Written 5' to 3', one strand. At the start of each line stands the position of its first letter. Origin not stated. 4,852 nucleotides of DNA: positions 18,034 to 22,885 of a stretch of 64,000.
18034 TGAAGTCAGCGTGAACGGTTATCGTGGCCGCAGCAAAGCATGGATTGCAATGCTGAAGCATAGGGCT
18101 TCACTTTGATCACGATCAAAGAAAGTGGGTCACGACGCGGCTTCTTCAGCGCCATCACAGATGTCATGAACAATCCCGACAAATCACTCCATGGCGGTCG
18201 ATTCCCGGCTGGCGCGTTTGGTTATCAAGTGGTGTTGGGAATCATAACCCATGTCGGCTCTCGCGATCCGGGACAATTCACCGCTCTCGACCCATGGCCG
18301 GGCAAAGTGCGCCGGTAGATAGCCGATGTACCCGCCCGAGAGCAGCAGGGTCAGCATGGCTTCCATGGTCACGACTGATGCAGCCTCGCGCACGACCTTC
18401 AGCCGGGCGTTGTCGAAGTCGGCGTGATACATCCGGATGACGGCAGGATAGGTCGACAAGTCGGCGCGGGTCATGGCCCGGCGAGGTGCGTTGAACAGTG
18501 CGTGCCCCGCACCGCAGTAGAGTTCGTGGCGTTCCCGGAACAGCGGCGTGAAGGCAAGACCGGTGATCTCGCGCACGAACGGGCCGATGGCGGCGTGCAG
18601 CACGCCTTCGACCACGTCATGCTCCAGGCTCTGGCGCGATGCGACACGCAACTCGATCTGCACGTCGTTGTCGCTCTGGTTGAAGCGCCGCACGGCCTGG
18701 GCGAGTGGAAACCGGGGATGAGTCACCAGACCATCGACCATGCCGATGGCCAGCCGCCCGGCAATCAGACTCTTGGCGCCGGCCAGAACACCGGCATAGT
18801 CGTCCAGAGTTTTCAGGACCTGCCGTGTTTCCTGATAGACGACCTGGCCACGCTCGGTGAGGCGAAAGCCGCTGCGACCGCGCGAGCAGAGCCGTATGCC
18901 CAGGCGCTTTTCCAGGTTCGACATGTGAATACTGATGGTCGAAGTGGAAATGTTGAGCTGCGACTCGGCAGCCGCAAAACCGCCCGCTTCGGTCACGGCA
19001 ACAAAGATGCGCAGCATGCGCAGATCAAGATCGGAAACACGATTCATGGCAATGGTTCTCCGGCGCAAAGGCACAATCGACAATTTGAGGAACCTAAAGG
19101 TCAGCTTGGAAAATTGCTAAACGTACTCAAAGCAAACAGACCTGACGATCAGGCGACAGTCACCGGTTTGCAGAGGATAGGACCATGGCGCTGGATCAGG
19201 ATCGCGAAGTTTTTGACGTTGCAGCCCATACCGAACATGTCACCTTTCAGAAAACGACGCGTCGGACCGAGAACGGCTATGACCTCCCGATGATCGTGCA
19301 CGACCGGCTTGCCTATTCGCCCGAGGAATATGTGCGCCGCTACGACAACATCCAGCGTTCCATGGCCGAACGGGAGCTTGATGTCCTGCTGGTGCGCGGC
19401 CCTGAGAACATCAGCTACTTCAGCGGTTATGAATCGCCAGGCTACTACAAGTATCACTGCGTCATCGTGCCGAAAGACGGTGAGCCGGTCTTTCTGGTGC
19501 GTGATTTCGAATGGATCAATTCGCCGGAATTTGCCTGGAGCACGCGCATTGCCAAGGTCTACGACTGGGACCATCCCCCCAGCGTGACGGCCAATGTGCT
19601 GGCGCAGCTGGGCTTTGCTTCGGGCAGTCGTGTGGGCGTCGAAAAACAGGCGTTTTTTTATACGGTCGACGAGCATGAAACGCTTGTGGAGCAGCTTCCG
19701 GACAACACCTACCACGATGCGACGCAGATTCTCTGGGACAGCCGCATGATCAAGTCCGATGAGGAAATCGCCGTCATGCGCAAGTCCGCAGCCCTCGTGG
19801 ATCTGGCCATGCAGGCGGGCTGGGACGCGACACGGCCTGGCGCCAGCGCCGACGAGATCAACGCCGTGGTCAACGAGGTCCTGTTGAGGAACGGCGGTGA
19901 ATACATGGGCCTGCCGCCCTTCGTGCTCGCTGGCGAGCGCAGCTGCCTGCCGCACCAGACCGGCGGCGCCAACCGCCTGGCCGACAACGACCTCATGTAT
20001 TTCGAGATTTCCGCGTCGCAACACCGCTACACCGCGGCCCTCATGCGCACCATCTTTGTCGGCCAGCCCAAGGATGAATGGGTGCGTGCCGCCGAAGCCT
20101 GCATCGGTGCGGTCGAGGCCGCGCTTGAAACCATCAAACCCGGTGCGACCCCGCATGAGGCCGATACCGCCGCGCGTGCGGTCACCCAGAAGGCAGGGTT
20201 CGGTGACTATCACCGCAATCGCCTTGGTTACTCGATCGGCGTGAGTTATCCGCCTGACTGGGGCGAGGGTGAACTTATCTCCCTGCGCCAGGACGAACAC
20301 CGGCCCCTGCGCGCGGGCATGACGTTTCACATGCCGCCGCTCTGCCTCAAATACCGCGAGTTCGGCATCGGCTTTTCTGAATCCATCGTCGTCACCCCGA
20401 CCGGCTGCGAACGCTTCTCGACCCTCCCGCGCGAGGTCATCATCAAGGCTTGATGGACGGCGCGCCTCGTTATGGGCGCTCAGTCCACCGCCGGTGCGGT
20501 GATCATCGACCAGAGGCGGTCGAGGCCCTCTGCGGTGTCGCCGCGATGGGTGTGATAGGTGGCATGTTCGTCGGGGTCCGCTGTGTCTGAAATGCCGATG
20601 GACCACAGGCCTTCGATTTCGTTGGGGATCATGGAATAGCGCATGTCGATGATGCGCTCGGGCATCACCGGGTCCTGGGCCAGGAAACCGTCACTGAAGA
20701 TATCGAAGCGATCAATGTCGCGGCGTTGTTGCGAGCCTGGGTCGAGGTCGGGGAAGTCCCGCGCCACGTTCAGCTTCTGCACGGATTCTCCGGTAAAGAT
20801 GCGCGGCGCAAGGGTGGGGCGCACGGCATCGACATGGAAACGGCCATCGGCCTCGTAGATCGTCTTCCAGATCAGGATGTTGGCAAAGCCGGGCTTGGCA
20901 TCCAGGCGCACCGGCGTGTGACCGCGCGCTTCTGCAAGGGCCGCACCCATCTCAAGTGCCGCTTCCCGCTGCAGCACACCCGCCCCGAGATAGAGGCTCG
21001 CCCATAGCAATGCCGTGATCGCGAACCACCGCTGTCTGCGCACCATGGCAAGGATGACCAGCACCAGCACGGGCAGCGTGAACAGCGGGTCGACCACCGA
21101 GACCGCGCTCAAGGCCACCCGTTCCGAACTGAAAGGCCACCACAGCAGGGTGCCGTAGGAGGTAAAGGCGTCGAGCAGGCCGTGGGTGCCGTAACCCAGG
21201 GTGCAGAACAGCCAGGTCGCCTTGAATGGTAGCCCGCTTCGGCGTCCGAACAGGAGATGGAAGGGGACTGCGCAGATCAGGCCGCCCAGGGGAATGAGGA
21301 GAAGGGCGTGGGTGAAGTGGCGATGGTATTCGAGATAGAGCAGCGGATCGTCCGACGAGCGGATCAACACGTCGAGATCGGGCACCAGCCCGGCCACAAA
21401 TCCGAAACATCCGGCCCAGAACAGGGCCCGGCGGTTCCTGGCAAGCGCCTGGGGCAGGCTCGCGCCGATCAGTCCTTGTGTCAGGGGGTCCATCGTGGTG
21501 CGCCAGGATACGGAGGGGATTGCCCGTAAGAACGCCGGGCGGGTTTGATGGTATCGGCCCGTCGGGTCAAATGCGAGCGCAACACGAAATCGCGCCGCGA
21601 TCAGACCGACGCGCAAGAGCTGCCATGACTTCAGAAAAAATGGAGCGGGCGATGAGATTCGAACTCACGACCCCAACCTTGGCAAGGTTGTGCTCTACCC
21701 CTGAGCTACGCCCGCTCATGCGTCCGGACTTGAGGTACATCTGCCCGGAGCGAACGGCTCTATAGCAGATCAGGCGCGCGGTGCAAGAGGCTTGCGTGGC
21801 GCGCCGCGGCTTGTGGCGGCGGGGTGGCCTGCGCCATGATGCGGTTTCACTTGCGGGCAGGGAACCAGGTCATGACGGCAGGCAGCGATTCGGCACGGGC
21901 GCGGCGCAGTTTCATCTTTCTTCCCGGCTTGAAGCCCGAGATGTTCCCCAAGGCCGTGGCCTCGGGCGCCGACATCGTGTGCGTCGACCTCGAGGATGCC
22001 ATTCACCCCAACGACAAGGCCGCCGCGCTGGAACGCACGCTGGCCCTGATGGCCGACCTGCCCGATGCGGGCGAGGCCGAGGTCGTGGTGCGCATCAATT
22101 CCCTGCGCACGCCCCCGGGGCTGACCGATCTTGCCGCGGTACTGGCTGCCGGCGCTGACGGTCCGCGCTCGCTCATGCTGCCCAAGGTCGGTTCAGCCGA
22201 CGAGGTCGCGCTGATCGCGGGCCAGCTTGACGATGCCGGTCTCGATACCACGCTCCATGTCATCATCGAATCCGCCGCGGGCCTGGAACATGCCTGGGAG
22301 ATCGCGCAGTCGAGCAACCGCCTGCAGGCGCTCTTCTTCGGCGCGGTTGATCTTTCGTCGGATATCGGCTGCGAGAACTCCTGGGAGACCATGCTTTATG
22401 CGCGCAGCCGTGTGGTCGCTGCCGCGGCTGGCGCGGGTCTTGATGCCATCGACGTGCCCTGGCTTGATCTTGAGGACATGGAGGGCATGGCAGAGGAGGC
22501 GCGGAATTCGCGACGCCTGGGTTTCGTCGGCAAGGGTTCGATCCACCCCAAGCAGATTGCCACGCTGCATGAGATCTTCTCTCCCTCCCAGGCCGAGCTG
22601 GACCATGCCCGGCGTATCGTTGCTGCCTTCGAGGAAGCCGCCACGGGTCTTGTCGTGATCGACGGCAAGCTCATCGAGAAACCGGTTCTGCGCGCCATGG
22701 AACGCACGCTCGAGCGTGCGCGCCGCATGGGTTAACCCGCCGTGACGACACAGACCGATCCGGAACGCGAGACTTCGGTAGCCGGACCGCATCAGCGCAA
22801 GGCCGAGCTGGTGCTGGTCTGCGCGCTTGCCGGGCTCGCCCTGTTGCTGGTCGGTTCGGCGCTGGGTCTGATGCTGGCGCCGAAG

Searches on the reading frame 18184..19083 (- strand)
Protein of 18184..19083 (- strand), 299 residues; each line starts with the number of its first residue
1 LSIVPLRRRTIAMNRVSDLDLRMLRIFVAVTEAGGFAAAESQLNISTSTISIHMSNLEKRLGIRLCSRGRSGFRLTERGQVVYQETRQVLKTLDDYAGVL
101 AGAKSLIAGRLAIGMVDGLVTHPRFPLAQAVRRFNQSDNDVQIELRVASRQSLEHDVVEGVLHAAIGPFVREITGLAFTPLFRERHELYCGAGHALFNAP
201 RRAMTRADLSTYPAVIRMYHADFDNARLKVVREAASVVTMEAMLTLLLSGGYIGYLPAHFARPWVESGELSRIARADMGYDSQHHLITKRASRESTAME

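Call 41: search_protein_families(library=pfam, proteins=[window:18184-19083:-], max_evalue=0.00001)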
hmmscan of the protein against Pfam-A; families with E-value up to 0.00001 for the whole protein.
window:18184-19083:- (299 aa): 2 families
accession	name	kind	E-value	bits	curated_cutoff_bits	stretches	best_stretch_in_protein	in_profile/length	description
PF03466.25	LysR_substrate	-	1e-22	81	28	1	107-298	4-197/209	LysR substrate binding domain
PF00126.33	HTH_1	-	1.1e-16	61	26.6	1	21-80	1-60/60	Bacterial regulatory helix-turn-helix protein, lysR family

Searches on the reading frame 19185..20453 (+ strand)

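Call 41: search_protein_families(library=pfam, proteins=[window:19185-20453:+], max_evalue=0.00001)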
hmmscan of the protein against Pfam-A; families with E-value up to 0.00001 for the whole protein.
window:19185-20453:+ (422 aa): 2 families
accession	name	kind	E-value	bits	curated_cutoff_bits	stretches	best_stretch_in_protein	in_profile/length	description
PF00557.29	Peptidase_M24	-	1.5e-38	133.1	23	1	197-405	2-208/208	Metallopeptidase family M24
PF01321.24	Creatinase_N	-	2e-18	67.6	22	1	52-189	1-128/128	Creatinase/Prolidase N-terminal domain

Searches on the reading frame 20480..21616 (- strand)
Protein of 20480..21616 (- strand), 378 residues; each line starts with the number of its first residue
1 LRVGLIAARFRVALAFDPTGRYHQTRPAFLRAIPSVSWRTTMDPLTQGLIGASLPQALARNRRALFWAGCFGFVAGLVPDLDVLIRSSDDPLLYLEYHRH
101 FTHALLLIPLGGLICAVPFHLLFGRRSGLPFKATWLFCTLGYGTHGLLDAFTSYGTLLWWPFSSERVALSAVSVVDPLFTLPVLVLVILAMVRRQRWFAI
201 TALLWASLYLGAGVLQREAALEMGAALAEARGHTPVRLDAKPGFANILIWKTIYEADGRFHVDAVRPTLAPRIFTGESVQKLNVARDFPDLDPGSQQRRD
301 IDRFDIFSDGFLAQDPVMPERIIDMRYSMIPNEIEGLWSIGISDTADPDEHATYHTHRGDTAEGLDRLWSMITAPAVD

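Call 41: search_protein_families(library=pfam, proteins=[window:20480-21616:-], max_evalue=0.00001)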
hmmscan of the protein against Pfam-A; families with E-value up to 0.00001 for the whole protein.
window:20480-21616:- (378 aa): 1 family
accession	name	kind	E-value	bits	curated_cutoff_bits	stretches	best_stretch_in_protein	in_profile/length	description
PF04307.19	YdjM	-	4.5e-31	108.1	29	1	42-218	1-174/176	YdjM inner membrane protein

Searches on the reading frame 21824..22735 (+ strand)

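Call 41: search_protein_families(library=pfam, proteins=[window:21824-22735:+], max_evalue=0.00001)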
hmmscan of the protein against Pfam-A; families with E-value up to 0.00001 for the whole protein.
window:21824-22735:+ (303 aa): 2 families
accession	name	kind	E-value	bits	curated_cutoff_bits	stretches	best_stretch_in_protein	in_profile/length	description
PF03328.21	HpcH_HpaI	-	4.3e-40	137.8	25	1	28-242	1-221/221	HpcH/HpaI aldolase/citrate lyase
PF15617.12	C-C_Bond_Lyase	-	2.5e-12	47.1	28.4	1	32-301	12-317/320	C-C_Bond_Lyase of the TIM-Barrel fold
